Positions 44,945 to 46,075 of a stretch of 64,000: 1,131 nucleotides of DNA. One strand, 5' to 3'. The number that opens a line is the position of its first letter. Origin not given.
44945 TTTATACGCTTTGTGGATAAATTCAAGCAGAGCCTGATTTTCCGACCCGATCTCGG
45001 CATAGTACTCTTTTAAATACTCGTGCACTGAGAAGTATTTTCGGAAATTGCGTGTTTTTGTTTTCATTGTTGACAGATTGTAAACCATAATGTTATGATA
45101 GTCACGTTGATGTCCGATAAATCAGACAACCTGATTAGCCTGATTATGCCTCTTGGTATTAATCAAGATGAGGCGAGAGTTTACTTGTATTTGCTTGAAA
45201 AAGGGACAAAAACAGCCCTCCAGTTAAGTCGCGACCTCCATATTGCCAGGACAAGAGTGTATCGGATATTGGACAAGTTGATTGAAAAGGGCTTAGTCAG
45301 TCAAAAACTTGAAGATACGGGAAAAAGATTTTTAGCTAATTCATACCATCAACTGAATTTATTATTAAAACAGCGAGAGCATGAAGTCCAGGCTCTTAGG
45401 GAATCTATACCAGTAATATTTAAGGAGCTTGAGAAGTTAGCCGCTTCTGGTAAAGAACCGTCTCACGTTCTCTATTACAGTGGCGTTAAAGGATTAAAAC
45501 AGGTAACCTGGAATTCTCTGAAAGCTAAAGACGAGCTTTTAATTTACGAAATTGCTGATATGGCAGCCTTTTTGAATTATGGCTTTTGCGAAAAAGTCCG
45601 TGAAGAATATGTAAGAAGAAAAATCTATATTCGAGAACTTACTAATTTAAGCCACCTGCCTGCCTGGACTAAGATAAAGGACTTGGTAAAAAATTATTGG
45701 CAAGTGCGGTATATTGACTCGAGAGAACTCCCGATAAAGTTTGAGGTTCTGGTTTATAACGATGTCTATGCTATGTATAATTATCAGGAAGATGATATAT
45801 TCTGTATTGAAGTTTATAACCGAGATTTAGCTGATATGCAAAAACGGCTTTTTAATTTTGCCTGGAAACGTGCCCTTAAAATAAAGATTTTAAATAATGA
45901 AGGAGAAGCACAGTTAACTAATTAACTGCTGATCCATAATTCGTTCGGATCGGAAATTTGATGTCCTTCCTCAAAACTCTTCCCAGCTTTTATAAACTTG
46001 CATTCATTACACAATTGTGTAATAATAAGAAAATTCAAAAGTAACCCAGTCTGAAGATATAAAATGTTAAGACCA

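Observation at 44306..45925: Animal-type NNMT/PNMT/TEMT-family N-methyltransferase paired divergently with a TrmB regulator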

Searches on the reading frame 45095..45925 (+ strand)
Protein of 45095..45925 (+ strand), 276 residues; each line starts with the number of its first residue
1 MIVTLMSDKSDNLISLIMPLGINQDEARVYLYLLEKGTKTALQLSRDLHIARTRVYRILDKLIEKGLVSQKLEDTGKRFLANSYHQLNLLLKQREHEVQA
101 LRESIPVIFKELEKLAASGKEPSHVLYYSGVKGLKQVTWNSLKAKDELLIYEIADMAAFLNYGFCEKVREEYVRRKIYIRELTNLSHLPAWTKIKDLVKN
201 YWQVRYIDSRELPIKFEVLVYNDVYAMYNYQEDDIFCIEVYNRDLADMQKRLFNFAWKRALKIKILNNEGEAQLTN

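Call 3: search_protein_families(library=pfam, proteins=[window:45095-45925:+], max_evalue=0.01)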
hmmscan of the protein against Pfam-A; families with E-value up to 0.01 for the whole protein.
window:45095-45925:+ (276 aa): 10 families
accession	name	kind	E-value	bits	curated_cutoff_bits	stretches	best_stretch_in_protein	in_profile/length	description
PF01978.25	TrmB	-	1e-14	54.5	25.6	1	20-71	4-55/68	Sugar-specific transcriptional regulator TrmB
PF13412.12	HTH_24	-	6.2e-05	22.9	21.9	1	29-68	8-47/48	Winged helix-turn-helix DNA-binding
PF01022.26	HTH_5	-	0.00011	22.4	22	1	31-69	8-46/47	Bacterial regulatory protein, arsR family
PF12802.13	MarR_2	-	0.00096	19.7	27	1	21-78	2-60/61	MarR family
PF24409.1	wHTH-PRTase_assc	-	0.0014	19.1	27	1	30-82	3-57/83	wHTH-PRTase associated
PF09339.16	HTH_IclR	-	0.0018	18.5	22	1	40-70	20-50/52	IclR helix-turn-helix domain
PF21984.2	DnaD_N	-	0.0044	17.6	27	0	20-85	12-82/101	DnaD N-terminal domain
PF22194.2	F-93_WHD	-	0.007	16.9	28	0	38-78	15-55/62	F-93, winged-helix domain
PF13730.12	HTH_36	-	0.0087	16.3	25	0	21-68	2-55/55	Helix-turn-helix domain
PF01047.28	MarR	-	0.0096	16.2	24.6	0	33-69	12-48/59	MarR family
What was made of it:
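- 45110..45925 (+): Coding sequence of a TrmBL2-like regulator, 271 aa from Met6. It has a winged helix-turn-helix (about residues 15-76), a long helix (81-111) and a C-terminal PLD-like alpha/beta domain. PF01978 matches at 54.5 bits against a cutoff of 25.6 (call 3).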

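Call 4: search_protein_families(library=ncbifam, proteins=[window:45095-45925:+], max_evalue=0.01)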
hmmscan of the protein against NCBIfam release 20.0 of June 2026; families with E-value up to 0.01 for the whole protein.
window:45095-45925:+ (276 aa): 7 families
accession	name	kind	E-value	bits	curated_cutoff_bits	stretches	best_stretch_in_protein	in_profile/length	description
NF053606.1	Sta1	subfamily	1.1e-07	31.8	80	1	20-76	16-72/100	Sta1 family transcriptional regulator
NF040939.2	trans_reg_lrs14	equivalog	6.1e-07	29.4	90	1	19-74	16-72/103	Lrs14 family HTH-type transcriptional regulator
NF047390.1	TransRegTrmBL1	equivalog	9.7e-07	28.1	650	1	11-196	4-178/341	HTH-type sugar sensing transcriptional regulator TrmBL1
TIGR01884.1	cas_HTH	subfamily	0.00039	19.9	60.2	1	16-73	134-191/202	CRISPR-associated CARF protein Csa3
NF047392.1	TransRegTrmBHalo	equivalog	0.0031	16.6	500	1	15-69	11-65/349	HTH-type sugar sensing transcriptional regulator TrmB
NF007339.0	PRK09834.1-1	equivalog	0.0039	16.5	299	1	35-76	35-76/271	DNA-binding transcriptional regulator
NF040851.1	tran_reg_TrmB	equivalog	0.008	15.4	600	0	10-97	4-90/338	HTH-type sugar-sensing transcriptional regulator TrmB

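Call 49: find_homologous_proteins(query=window:45095-45925:+, max_evalue=0.001)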
Query window:45095-45925:+ (276 aa): 176 proteins with E <= 0.001 among 1223 candidates; the best 120 are listed.
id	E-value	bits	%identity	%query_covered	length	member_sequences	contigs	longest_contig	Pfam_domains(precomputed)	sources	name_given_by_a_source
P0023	7.7e-174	594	100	98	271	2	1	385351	PF01978.26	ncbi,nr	ncbi:MAG TPA: helix-turn-helix domain-containing protein [Candidatus Bathyarchaeia archaeon]|nr:heli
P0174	5.7e-102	359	57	97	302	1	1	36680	PF01978.26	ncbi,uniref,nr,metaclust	ncbi:hypothetical protein A2160_04770 [Candidatus Beckwithbacteria bacterium RBG_13_42_9]|uniref:Tra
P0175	8.0e-102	358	57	98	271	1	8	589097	PF01978.26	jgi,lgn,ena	-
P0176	2.3e-97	344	56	97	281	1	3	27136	PF01978.26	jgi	jgi:sugar-specific transcriptional regulator TrmB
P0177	1.3e-96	341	53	98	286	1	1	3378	PF13412.13,PF01978.26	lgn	-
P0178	1.1e-94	335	55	98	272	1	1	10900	PF01978.26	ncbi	-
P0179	3.0e-93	330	56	98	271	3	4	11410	PF13412.13,PF01978.26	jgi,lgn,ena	-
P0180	2.6e-91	324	52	98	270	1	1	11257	PF01978.26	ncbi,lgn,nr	ncbi:MAG: helix-turn-helix domain-containing protein [Patescibacteria group bacterium]|nr:helix-turn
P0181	2.6e-90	320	51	97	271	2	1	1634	PF01978.26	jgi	-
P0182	2.2e-89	317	53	98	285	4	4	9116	PF01978.26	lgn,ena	-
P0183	3.0e-89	317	53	97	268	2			PF01047.29,PF01978.26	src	-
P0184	1.5e-88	315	53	97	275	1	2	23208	PF01978.26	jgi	jgi:sugar-specific transcriptional regulator TrmB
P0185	1.5e-88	315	54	97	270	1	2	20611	PF01047.29,PF01978.26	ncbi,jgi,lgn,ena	-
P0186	3.1e-88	314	53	97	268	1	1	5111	PF01978.26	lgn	-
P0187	5.6e-88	313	53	97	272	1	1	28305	PF01978.26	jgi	-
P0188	3.2e-87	310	50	97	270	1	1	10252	PF01978.26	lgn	-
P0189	2.9e-86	307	51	97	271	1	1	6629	PF01978.26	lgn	-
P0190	5.0e-86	306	51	97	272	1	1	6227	PF01978.26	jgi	jgi:sugar-specific transcriptional regulator TrmB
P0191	3.2e-85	304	51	97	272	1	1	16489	PF01978.26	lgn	-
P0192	2.0e-84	301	53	97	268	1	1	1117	PF01978.26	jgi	jgi:Fe2+ or Zn2+ uptake regulation protein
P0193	3.5e-84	300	51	97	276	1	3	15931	PF01978.26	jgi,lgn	-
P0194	7.5e-84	299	50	97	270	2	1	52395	PF01978.26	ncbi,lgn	-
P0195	1.4e-83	298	50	97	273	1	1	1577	PF01978.26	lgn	-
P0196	1.9e-83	298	50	97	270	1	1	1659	PF01978.26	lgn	-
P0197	3.5e-83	297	51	97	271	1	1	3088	PF01978.26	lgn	-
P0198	4.8e-83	297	51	97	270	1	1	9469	PF01978.26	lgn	-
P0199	5.5e-83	296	51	97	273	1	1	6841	PF01978.26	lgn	-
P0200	6.5e-83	296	50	97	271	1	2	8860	PF01978.26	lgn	-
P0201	7.4e-83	296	50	99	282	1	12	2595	PF01978.26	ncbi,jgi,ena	-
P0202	1.6e-82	295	50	99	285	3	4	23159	PF01978.26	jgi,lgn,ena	-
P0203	3.4e-82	294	49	97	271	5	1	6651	PF01978.26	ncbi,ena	-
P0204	4.5e-82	293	50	99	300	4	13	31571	PF01978.26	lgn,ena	-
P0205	6.5e-82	293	49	97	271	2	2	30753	PF01978.26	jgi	jgi:sugar-specific transcriptional regulator TrmB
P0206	1.1e-81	292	49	98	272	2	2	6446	PF01978.26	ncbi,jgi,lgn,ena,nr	ncbi:MAG: helix-turn-helix domain-containing protein [Candidatus Beckwithbacteria bacterium]|nr:hypo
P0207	1.4e-81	292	49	97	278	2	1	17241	PF01978.26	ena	-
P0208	1.6e-81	292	51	91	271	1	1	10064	PF01978.26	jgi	jgi:sugar-specific transcriptional regulator TrmB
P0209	1.8e-81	292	48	97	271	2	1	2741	PF13412.13,PF01978.26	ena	-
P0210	2.4e-81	291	49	97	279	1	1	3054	PF01978.26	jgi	jgi:sugar-specific transcriptional regulator TrmB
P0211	3.1e-81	291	50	97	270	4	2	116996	PF01978.26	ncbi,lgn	-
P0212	1.2e-80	289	50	97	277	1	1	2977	PF01978.26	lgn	-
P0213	2.6e-80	288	48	97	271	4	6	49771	PF01978.26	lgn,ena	-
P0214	2.9e-80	288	49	97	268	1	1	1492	PF01978.26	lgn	-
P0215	4.5e-80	287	49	99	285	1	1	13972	PF01978.26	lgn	-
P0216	5.2e-80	287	50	97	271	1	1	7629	PF01978.26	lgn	-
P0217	1.7e-79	285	49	98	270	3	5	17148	PF01978.26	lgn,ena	-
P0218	3.5e-79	284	48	97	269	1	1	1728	PF01978.26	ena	-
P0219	5.4e-79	283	49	97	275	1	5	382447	PF01978.26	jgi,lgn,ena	jgi:sugar-specific transcriptional regulator TrmB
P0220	5.9e-79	283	53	97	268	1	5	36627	PF01978.26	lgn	-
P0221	8.4e-79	283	49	99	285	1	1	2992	PF01978.26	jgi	-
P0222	9.0e-79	283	49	98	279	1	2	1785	PF01978.26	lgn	-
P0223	1.2e-78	282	49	97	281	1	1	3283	PF01978.26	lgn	-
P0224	1.3e-78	282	49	97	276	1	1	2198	PF01978.26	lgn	-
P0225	2.8e-78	281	45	99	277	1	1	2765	PF01978.26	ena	-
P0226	6.5e-78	280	47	97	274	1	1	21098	PF01978.26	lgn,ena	-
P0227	6.8e-78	280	51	97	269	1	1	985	PF01978.26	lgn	-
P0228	8.2e-78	280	46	99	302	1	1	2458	PF01978.26,PF12802.14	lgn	-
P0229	8.6e-78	279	50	97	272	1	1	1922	PF01978.26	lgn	-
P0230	9.4e-78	279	48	97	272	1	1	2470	PF01978.26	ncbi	-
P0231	1.2e-77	279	49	97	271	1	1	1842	PF01978.26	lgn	-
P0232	1.3e-77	279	48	97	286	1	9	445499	PF01978.26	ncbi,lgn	-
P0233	1.9e-77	278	49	97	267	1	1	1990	PF13412.13,PF01978.26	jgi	jgi:sugar-specific transcriptional regulator TrmB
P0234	2.4e-77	278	48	98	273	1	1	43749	PF01978.26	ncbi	-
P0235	3.0e-77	278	51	97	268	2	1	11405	PF01978.26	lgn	-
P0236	3.5e-77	277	47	97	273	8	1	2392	PF01978.26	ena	-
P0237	4.9e-77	277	48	97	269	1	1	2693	PF01978.26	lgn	-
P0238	2.3e-76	275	46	98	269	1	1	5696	PF01978.26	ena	-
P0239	3.3e-76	274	47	98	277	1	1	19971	PF01978.26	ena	-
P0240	1.9e-75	272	47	97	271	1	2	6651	PF01978.26,PF09339.17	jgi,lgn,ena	jgi:sugar-specific transcriptional regulator TrmB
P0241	3.7e-75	271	48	96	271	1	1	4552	PF01978.26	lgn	-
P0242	4.0e-75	271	45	97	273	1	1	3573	PF01978.26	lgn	-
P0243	6.2e-75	270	48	95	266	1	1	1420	PF01978.26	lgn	-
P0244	9.9e-75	269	48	98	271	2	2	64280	PF01978.26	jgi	jgi:predicted DNA-binding transcriptional regulator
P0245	1.4e-74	269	45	97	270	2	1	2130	PF01978.26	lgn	-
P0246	2.7e-74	268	47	97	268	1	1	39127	PF01978.26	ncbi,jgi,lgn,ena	ncbi:MAG: helix-turn-helix domain-containing protein [bacterium]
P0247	2.7e-74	268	45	97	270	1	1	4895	PF01978.26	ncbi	-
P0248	3.1e-74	268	46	98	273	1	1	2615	PF01978.26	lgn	-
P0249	4.4e-74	267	47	97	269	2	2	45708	PF01978.26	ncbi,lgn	-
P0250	5.0e-74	267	46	97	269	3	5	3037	PF01978.26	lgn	-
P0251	7.6e-74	267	46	97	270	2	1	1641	PF01978.26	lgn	-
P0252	1.1e-73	266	49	98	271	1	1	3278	PF01978.26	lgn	-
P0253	1.3e-73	266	49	97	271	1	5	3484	PF01978.26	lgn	-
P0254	1.7e-73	265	47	97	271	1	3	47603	PF01978.26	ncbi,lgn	-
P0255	1.9e-73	265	47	99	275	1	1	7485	PF01978.26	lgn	-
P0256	3.0e-73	265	47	97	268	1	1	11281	PF01978.26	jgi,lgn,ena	-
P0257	4.2e-73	264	44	97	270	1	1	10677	PF01978.26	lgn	-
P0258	6.5e-73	263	46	98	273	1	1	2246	PF01978.26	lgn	-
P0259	9.0e-73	263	46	94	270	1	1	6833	PF01978.26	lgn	-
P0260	1.5e-72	262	47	98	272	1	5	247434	PF01978.26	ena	-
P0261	1.8e-72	262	45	98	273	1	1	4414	PF01978.26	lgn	-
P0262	2.1e-72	262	44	97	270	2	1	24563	PF01978.26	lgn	-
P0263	2.3e-72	262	43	97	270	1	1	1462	PF01978.26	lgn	-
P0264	3.0e-72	261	43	98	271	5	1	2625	PF01978.26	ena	-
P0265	3.1e-72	261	45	97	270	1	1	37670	PF01978.26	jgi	jgi:sugar-specific transcriptional regulator TrmB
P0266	2.5e-71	258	44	98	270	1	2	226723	PF01978.26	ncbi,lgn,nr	ncbi:hypothetical protein KBD69_00630 [Candidatus Woesebacteria bacterium]|nr:hypothetical protein [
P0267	3.7e-71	258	45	98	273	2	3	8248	PF01978.26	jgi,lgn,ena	-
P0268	3.8e-71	258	48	97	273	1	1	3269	PF01978.26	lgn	-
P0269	6.4e-71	257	46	98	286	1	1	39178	PF01978.26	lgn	-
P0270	1.1e-70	256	43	98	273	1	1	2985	PF01978.26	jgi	jgi:sugar-specific transcriptional regulator TrmB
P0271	1.3e-70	256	45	97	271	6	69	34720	PF01978.26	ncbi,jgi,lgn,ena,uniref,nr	ncbi:hypothetical protein AUK04_04730 [Candidatus Roizmanbacteria bacterium CG2_30_33_16]|uniref:Tra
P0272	2.8e-70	255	45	97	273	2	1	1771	PF01978.26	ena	-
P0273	3.0e-70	255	46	97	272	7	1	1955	PF01978.26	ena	-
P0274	5.6e-70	254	46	97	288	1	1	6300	PF01978.26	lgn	-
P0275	1.3e-69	253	46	97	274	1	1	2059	PF01978.26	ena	-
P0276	2.2e-69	252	43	97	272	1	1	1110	PF01978.26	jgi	jgi:sugar-specific transcriptional regulator TrmB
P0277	4.1e-69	251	45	98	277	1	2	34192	PF01978.26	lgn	-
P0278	7.6e-69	250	42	98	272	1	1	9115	PF01978.26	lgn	-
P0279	1.4e-68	249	45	96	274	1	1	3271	PF01978.26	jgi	jgi:predicted transcriptional regulator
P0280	2.4e-68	249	45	97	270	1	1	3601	PF01978.26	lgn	-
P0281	2.4e-68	248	46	98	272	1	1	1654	PF01978.26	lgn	-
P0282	2.6e-68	248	41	98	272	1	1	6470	PF01978.26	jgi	jgi:sugar-specific transcriptional regulator TrmB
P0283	2.9e-68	248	45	97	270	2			PF01978.26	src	-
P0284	3.2e-68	248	43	97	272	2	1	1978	PF01978.26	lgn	-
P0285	7.6e-68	247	44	97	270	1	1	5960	PF01978.26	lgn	-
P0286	8.3e-68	247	44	97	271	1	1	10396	PF01978.26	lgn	-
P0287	9.2e-68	247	45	100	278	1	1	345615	PF01978.26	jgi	jgi:sugar-specific transcriptional regulator TrmB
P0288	9.9e-68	246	42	98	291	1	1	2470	PF01978.26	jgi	-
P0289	2.4e-67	245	42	98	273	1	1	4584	PF01978.26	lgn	-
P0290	2.5e-67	245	45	97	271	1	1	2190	PF01978.26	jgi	jgi:sugar-specific transcriptional regulator TrmB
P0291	2.7e-67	245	43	98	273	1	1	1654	PF01978.26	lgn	-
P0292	2.9e-67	245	43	97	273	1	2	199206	PF01978.26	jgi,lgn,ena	jgi:sugar-specific transcriptional regulator TrmB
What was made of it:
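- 45110..45925 (+): There are 176 homologs at 41-57% identity, and all named ones are CPR Microgenomates (call 49).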

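Call 50: find_encoding_contigs(protein=P0175, flank=6000, max_places=5)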
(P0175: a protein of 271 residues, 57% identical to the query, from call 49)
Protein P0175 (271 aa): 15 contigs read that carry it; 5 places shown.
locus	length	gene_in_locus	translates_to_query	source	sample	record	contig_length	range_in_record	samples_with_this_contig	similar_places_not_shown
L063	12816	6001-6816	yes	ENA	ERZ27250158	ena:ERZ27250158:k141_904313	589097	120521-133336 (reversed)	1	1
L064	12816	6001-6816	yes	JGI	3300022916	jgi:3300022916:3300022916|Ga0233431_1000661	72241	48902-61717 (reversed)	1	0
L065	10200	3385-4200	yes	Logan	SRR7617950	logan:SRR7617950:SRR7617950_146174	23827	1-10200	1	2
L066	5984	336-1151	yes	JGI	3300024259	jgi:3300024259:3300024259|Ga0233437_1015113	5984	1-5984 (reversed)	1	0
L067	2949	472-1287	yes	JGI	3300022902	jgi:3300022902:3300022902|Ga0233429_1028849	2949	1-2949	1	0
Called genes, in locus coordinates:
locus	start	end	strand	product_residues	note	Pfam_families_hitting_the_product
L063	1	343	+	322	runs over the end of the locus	PF02739:5_3_exonuc_N, PF01367:5_3_exonuc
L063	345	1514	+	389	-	PF13439:Glyco_transf_4, PF00534:Glycos_transf_1, PF13692:Glyco_trans_1_4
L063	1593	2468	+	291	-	PF01149:Fapy_DNA_glyco, PF06831:H2TH, PF06827:zf-FPG_IleRS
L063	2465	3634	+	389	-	PF13175:AAA_15 (weak), PF13476:AAA_23 (weak), PF02463:SMC_N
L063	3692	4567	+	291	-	PF01256:Carb_kinase, PF08543:Phos_pyr_kin (weak), PF02110:HK (weak)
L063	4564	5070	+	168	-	PF00583:Acetyltransf_1, PF13673:Acetyltransf_10, PF13508:Acetyltransf_7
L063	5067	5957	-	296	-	PF00892:EamA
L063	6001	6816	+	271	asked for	PF01978:TrmB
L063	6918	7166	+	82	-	-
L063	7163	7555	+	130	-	-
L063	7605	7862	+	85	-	-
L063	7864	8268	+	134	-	PF01850:PIN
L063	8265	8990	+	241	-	PF02585:PIG-L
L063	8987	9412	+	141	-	-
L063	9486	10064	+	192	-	-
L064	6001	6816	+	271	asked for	PF01978:TrmB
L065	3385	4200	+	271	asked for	PF01978:TrmB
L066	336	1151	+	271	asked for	PF01978:TrmB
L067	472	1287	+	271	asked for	PF01978:TrmB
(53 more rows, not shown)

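Call 51: find_encoding_contigs(protein=P0174, flank=6000, max_places=3)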
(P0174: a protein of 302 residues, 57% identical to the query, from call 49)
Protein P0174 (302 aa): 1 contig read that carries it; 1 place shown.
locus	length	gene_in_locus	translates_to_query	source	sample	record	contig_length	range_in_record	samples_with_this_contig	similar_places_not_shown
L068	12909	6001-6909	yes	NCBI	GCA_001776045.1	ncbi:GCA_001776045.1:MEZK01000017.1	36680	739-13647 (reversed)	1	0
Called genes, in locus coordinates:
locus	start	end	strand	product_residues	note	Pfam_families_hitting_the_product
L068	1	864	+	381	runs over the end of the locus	-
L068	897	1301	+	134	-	-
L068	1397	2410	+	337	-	PF02615:Ldh_2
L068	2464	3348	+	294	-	-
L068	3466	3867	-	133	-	PF01850:PIN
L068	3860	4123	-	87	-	PF02604:PhdYeFM_antitox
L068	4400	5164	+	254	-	-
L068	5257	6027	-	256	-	PF01234:NNMT_PNMT_TEMT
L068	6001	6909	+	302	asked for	PF01978:TrmB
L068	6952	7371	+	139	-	-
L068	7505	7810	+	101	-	PF21956:DUF6922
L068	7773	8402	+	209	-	PF08843:AbiEii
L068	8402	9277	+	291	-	PF01116:F_bP_aldolase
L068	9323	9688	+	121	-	PF05635:23S_rRNA_IVP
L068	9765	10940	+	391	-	PF00162:PGK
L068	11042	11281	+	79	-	-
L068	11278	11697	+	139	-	PF01850:PIN, PF13470:PIN_3, PF16289:PIN_12 (weak)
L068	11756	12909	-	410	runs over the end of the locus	PF07690:MFS_1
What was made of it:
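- The pairing recurs in L068 (call 51). The same partner family recurs in two genomes (call 51).
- Tried and rejected: That was wrong: the genome scan used the motif [ED][FIV]GGGPTIY and missed the Beckwithbacteria gene (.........), which turned up only from the regulator side (call 51).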

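Call 81: find_encoding_contigs(protein=P0176, flank=3000, max_places=2)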
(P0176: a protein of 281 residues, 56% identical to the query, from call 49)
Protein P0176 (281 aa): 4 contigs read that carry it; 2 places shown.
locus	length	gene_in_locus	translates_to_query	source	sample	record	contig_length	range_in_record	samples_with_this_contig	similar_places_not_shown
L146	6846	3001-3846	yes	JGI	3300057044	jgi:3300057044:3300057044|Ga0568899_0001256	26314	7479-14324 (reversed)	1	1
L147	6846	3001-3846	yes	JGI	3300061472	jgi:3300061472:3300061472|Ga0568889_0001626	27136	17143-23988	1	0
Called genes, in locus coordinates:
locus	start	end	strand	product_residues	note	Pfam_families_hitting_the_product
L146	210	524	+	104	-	PF00166:Cpn10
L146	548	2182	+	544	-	PF00118:Cpn60_TCP1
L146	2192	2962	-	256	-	PF00106:adh_short, PF01370:Epimerase, PF08659:KR, PF13561:adh_short_C2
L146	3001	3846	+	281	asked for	PF01978:TrmB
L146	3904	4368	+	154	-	-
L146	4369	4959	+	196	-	PF00730:HhH-GPD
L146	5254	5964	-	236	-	PF01551:Peptidase_M23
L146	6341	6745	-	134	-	PF00011:HSP20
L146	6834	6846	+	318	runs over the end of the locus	PF08308:PEGA, PF08239:SH3_3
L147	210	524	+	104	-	PF00166:Cpn10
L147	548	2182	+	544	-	PF00118:Cpn60_TCP1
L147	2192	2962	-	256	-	PF00106:adh_short, PF01370:Epimerase, PF08659:KR, PF13561:adh_short_C2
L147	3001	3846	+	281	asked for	PF01978:TrmB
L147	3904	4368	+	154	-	-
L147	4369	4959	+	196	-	PF00730:HhH-GPD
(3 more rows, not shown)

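Call 82: find_encoding_contigs(protein=P0178, flank=3000, max_places=2)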
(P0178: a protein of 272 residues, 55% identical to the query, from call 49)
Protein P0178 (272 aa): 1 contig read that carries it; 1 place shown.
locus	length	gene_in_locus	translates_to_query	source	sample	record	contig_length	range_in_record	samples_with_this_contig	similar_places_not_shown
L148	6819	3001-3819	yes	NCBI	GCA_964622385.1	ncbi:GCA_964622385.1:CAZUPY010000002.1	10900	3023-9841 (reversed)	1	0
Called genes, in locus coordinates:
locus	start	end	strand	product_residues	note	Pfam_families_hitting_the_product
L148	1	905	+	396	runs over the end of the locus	PF20706:GT4-conflict (weak), PF00534:Glycos_transf_1, PF13692:Glyco_trans_1_4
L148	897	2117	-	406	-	PF05496:RuvB_N, PF14532:Sigma54_activ_2 (weak), PF20720:nSTAND3 (weak), PF00004:AAA, PF07728:AAA_5 (weak), PF13173:AAA_14 (weak), PF16193:AAA_assoc_2, PF12002:MgsA_C, +3 more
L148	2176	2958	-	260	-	PF00106:adh_short, PF08659:KR, PF13561:adh_short_C2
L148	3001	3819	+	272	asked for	PF01978:TrmB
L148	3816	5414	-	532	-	PF01401:Peptidase_M2, PF02074:Peptidase_M32 (faint), PF01401:Peptidase_M2, PF01432:Peptidase_M3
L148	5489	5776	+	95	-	-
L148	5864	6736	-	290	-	PF01978:TrmB, PF12802:MarR_2 (weak), PF12840:HTH_20 (weak), PF09339:HTH_IclR (weak)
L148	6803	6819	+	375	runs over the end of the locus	PF00266:Aminotran_5, PF22580:KYNU_C (weak)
